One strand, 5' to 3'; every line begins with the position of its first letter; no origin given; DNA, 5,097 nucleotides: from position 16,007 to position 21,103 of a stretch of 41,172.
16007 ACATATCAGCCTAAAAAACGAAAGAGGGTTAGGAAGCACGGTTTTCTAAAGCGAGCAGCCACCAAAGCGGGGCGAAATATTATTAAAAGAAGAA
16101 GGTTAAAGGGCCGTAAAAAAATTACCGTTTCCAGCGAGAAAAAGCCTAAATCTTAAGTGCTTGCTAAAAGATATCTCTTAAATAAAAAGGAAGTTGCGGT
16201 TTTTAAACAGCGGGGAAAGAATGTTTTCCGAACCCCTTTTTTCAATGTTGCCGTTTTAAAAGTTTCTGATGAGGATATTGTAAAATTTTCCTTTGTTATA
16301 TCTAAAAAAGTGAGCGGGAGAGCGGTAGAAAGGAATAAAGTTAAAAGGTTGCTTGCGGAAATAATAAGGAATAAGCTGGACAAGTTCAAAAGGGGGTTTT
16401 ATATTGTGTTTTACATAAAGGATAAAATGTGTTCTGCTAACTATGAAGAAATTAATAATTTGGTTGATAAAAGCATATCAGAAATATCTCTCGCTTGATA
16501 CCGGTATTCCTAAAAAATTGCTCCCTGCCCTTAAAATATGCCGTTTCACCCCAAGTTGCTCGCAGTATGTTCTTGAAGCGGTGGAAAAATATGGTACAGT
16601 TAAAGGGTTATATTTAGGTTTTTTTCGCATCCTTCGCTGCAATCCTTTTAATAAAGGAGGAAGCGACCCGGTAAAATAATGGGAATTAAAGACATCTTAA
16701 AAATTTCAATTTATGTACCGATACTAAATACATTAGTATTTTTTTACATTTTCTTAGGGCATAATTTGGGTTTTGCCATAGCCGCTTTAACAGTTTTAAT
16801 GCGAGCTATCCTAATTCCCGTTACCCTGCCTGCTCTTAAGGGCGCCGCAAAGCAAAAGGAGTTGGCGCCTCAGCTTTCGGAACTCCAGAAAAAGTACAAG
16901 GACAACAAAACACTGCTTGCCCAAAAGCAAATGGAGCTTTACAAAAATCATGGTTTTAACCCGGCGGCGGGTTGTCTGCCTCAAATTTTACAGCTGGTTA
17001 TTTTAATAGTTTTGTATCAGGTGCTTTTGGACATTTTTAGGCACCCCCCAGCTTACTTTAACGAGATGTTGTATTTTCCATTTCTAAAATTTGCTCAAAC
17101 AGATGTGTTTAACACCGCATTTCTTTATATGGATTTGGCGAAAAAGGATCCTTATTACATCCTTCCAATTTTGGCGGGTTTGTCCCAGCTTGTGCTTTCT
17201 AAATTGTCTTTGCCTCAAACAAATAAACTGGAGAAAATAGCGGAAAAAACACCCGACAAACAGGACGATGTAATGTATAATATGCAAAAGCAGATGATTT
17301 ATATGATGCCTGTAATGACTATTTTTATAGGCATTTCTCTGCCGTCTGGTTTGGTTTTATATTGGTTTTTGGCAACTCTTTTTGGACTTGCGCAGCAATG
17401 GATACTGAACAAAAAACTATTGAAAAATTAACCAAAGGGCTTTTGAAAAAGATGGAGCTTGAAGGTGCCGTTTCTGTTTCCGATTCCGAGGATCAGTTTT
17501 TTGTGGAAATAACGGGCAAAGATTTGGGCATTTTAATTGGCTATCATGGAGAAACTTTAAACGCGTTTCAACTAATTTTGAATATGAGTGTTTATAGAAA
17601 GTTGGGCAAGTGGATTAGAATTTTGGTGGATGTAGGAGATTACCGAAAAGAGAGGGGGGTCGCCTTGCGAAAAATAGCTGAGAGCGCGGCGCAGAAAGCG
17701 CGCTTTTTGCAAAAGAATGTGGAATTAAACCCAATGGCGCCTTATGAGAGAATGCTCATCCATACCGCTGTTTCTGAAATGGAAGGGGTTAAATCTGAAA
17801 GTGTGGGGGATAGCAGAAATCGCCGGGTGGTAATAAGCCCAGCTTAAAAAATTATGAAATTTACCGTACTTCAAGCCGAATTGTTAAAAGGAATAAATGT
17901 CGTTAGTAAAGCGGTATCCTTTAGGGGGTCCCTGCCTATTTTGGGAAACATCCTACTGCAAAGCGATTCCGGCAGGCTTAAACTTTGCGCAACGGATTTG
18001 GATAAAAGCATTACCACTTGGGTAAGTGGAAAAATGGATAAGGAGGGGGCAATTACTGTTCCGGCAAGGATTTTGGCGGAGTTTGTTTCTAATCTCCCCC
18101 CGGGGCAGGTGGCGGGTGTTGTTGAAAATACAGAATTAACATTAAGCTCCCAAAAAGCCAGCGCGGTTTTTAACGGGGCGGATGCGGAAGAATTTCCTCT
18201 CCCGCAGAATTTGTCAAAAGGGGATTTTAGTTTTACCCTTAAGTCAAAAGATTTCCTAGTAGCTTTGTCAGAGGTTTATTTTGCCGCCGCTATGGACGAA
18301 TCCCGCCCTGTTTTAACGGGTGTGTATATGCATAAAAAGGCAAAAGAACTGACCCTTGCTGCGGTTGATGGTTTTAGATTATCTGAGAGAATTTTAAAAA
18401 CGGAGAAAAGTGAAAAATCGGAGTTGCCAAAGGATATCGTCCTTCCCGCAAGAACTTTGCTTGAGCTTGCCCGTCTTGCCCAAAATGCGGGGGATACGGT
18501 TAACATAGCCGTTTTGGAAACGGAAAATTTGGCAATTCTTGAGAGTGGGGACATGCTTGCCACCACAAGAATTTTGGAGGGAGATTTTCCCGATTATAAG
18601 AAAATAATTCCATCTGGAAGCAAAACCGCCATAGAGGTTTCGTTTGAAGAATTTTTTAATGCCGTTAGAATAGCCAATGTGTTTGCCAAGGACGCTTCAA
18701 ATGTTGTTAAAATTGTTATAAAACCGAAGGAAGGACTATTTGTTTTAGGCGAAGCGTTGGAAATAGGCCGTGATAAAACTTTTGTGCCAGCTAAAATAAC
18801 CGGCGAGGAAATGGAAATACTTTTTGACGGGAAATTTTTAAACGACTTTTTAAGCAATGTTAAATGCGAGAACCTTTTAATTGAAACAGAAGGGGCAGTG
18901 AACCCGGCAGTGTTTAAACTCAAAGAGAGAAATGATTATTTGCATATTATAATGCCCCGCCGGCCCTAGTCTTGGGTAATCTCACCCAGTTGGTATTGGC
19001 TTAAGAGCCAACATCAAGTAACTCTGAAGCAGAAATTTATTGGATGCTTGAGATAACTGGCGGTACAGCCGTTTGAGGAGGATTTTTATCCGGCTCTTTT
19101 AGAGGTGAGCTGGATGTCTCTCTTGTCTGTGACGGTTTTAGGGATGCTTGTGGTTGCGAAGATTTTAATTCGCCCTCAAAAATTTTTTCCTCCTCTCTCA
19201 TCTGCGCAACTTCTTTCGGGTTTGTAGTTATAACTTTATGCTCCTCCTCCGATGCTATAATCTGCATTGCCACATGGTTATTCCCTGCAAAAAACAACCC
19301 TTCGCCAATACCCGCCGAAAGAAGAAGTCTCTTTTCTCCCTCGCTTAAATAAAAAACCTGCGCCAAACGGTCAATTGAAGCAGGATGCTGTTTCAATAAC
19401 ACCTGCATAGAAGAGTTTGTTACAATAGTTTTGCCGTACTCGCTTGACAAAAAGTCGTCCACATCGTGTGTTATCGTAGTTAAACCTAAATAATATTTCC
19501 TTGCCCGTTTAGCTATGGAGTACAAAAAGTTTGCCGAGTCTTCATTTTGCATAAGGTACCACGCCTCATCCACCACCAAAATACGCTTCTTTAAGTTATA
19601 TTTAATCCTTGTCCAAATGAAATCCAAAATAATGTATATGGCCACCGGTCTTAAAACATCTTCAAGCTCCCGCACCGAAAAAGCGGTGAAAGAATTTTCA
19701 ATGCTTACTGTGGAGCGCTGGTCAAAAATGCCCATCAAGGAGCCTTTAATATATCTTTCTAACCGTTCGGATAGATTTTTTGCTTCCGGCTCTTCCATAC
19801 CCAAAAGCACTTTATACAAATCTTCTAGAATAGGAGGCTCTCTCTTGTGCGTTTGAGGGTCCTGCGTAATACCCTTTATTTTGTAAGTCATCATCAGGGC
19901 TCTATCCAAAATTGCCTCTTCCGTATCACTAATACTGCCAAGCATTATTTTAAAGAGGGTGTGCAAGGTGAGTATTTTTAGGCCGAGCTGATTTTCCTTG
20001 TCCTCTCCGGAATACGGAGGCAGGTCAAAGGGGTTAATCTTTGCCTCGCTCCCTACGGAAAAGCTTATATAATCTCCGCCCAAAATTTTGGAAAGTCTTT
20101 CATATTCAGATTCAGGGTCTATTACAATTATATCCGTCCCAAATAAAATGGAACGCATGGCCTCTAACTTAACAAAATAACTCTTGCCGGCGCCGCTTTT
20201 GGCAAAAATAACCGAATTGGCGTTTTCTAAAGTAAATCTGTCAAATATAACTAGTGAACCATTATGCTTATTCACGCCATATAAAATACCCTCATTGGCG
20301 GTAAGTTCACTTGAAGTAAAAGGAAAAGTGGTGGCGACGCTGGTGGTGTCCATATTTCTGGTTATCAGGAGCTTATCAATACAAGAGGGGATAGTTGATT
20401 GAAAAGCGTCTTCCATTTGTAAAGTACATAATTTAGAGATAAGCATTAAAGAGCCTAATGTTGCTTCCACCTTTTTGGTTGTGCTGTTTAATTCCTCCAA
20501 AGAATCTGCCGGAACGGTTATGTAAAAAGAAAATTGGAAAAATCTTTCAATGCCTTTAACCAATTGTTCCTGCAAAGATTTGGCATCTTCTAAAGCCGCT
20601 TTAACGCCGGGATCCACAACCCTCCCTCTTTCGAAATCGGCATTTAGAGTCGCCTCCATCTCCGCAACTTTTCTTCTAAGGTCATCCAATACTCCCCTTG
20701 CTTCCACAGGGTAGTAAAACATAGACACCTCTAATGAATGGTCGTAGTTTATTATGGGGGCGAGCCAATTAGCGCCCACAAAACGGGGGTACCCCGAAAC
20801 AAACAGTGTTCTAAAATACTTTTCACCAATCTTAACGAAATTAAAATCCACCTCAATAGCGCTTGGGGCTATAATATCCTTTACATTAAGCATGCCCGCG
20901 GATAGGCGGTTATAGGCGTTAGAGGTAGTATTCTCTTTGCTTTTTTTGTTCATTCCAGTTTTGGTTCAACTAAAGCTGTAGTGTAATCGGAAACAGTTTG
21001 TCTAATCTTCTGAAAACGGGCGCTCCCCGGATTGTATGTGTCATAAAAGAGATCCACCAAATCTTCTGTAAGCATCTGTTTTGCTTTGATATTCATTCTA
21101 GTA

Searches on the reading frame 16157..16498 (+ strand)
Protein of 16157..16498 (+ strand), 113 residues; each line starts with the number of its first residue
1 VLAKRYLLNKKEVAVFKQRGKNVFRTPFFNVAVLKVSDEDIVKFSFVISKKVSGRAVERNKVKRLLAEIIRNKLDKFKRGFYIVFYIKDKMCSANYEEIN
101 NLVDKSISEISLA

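Call 55: search_protein_families(library=pfam, proteins=[window:16157-16498:+], max_evalue=0.0001)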
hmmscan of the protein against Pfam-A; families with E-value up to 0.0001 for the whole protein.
window:16157-16498:+ (113 aa): 1 family
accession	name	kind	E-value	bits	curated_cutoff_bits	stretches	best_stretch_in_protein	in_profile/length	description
PF00825.24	Ribonuclease_P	-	9.6e-16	58.2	22.3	1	14-108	15-106/109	Ribonuclease P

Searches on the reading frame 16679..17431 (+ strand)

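Call 55: search_protein_families(library=pfam, proteins=[window:16679-17431:+], max_evalue=0.0001)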
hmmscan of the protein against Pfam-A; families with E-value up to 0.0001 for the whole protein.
window:16679-17431:+ (250 aa): 1 family
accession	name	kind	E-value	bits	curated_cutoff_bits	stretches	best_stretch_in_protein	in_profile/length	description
PF02096.25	60KD_IMP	-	1.7e-46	158.6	35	1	31-245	2-163/163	60Kd inner membrane protein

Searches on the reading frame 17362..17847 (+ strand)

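Call 55: search_protein_families(library=pfam, proteins=[window:17362-17847:+], max_evalue=0.0001)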
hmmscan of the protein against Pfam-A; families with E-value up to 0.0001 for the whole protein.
window:17362-17847:+ (161 aa): 2 families
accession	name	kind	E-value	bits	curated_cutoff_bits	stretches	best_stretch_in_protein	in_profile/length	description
PF01424.28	R3H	-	8.7e-17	61.4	26.8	1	101-160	2-60/60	R3H domain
PF13083.13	KH_KhpA-B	-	9.7e-13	48.3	32.1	1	18-79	2-64/73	KhpA/KhpB, KH domain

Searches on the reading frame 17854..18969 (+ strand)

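Call 53: search_protein_families(library=pfam, proteins=[window:17854-18969:+], max_evalue=0.00001)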
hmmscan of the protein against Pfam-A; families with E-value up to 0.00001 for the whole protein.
window:17854-18969:+ (371 aa): 3 families
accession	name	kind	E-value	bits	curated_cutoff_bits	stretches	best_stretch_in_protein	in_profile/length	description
PF00712.24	DNA_pol3_beta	-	1.1e-28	100.2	24.4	2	1-116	1-118/120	DNA polymerase III beta subunit, N-terminal domain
PF02767.21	DNA_pol3_beta_2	-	2.5e-27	95.9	27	1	129-247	2-116/116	DNA polymerase III beta subunit, central domain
PF02768.20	DNA_pol3_beta_3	-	9.8e-14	51.6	27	1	249-369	1-120/121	DNA polymerase III beta subunit, C-terminal domain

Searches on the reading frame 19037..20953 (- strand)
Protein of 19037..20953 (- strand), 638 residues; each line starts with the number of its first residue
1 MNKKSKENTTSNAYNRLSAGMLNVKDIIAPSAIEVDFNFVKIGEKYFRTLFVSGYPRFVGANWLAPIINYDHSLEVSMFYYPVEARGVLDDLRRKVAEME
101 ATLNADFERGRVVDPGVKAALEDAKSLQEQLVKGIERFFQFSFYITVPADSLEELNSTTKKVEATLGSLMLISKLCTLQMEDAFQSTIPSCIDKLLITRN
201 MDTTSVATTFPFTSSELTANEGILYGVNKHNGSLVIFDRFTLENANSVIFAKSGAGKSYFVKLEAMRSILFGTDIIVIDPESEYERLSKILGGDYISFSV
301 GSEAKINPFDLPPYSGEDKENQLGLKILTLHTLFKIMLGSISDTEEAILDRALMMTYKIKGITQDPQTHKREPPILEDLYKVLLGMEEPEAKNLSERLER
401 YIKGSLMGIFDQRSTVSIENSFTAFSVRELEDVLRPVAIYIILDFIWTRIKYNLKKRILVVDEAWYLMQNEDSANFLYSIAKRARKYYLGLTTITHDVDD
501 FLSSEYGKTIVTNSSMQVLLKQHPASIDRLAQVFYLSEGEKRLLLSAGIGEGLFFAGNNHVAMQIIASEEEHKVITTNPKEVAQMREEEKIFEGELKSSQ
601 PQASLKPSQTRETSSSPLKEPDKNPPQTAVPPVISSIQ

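Call 53: search_protein_families(library=pfam, proteins=[window:19037-20953:-], max_evalue=0.00001)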
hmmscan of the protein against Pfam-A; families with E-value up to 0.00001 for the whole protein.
window:19037-20953:- (638 aa): 3 families
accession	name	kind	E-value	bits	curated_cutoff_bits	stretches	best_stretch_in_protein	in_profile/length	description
PF19044.6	P-loop_TraG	-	1.6e-27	96.7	25.8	1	241-549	26-347/413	TraG P-loop domain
PF12846.13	AAA_10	-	1.1e-10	41.5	27.5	1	243-510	20-295/362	AAA-like domain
PF01935.23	DUF87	-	1.6e-08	35.4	23.2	1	249-313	28-94/220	Helicase HerA, central domain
